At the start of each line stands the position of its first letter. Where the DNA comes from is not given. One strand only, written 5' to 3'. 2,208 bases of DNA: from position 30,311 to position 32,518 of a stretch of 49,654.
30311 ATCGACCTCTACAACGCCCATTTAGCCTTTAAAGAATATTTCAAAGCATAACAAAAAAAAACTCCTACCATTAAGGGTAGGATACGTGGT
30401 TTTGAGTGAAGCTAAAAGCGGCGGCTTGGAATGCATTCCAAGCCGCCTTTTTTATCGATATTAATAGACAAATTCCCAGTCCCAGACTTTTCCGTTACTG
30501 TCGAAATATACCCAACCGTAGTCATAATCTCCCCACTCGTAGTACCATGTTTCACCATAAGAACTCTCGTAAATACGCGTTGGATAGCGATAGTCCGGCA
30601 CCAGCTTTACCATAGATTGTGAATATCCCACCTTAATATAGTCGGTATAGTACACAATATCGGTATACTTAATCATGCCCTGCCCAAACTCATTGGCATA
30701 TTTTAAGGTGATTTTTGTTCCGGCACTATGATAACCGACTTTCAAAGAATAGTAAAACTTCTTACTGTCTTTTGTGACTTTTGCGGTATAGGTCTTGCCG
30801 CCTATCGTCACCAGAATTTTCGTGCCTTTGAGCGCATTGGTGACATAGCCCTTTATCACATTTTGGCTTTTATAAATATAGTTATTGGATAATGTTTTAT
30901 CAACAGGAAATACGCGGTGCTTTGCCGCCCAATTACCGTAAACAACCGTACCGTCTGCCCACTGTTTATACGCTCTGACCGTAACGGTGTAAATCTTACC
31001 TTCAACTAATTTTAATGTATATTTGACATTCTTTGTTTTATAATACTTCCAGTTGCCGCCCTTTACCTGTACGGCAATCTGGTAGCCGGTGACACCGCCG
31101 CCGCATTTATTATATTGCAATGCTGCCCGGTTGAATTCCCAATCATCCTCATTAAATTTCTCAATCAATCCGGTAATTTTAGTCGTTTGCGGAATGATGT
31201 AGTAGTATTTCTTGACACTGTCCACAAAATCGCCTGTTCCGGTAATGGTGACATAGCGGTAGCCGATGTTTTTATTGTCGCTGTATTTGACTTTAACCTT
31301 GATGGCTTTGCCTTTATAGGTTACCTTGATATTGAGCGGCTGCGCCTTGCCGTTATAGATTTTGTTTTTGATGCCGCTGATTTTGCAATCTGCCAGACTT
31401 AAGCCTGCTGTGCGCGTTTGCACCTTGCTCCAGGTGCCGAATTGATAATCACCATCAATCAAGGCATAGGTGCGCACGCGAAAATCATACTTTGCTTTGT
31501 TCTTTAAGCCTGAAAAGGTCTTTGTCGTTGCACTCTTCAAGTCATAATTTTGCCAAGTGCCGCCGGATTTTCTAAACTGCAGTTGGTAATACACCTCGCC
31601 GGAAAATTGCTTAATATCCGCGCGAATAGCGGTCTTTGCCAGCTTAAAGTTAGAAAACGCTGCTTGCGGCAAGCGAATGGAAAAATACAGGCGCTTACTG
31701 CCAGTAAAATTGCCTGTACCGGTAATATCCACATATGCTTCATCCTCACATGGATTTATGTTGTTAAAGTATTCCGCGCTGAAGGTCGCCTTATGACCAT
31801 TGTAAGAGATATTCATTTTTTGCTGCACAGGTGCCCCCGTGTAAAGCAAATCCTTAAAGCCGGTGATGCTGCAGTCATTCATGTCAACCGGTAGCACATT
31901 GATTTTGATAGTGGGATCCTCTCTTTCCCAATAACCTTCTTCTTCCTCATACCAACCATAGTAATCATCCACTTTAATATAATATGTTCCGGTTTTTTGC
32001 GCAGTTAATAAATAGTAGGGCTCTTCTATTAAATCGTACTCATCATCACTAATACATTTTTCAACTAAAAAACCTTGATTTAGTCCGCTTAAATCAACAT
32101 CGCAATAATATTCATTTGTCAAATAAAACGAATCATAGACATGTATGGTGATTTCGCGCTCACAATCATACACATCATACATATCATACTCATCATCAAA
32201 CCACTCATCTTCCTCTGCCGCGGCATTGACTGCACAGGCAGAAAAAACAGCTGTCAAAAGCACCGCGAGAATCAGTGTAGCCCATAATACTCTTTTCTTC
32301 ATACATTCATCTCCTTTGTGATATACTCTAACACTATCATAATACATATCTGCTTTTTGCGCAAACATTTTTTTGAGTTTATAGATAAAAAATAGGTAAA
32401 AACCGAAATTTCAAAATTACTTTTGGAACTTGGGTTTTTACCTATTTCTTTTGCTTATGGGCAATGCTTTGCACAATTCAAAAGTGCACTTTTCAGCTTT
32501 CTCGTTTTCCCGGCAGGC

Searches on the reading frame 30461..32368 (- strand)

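Call 3: search_protein_families(library=pfam, proteins=[window:30461-32368:-], max_evalue=1)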
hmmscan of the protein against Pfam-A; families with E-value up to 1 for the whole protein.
window:30461-32368:- (635 aa): 3 families
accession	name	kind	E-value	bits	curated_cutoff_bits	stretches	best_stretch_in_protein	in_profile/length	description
PF00041.27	fn3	-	1.8e-05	25.3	25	2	260-301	31-69/84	Fibronectin type III domain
PF13786.12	DUF4179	-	0.0046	17.8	30.1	1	333-370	50-88/94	Domain of unknown function (DUF4179)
PF24801.1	FNIII-A_GpJ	-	0.038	14.6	27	0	258-295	51-88/126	Tip attachment protein J,FNIII-A domain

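Call 4: search_protein_families(library=ncbifam, proteins=[window:30461-32368:-], max_evalue=1)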
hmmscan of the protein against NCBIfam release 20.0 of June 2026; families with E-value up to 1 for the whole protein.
window:30461-32368:- (635 aa): 2 families
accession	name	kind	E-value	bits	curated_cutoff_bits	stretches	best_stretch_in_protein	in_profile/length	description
NF012196.1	Ig_like_ice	domain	0.00046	20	50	1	490-545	37-94/108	Ig-like domain-containing protein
NF033510.3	Ca_tandemer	repeat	0.0057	17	50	1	500-535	30-63/96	Ca2+-stabilized repeat-containing adhesin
